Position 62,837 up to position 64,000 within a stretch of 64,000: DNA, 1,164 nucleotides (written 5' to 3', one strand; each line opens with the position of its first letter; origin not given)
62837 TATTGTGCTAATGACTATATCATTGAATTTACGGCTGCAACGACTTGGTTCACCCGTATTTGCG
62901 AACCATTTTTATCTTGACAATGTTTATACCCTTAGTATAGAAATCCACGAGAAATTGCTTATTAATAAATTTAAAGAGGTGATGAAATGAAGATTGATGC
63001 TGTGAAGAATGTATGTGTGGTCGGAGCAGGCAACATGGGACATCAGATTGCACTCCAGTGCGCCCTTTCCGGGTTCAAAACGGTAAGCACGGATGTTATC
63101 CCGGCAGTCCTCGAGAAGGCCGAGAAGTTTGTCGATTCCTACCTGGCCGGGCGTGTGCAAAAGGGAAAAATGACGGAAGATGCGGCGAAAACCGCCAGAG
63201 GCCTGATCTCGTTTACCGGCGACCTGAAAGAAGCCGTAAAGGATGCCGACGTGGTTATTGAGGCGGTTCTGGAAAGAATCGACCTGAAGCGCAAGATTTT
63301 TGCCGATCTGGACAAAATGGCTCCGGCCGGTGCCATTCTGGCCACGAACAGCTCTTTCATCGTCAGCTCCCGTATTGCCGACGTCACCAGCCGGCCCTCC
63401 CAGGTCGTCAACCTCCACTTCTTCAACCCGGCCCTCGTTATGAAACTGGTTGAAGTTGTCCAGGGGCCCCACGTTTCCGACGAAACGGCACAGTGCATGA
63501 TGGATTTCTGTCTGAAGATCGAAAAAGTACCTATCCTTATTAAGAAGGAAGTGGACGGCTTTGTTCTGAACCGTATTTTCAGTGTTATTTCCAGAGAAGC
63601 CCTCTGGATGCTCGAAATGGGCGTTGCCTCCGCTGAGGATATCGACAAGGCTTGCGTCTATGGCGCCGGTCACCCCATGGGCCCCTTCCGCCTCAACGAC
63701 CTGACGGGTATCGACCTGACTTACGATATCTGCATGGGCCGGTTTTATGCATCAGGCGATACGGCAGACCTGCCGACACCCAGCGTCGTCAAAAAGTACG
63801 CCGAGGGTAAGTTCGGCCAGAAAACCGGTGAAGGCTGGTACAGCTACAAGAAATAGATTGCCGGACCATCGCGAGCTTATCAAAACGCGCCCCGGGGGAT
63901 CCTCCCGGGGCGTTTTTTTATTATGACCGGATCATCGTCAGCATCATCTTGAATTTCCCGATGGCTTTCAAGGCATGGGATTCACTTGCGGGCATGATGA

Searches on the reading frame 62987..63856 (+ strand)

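Call 30: search_protein_families(library=pfam, proteins=[window:62987-63856:+], max_evalue=0.00001)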
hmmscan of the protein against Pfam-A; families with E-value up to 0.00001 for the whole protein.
window:62987-63856:+ (289 aa): 2 families
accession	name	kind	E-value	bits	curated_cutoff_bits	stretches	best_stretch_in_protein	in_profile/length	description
PF02737.24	3HCDH_N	-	5.2e-57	193.1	22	1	8-187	1-178/180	3-hydroxyacyl-CoA dehydrogenase, NAD binding domain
PF00725.27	3HCDH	-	1.6e-26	93.1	22.1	1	191-287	1-97/97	3-hydroxyacyl-CoA dehydrogenase, C-terminal domain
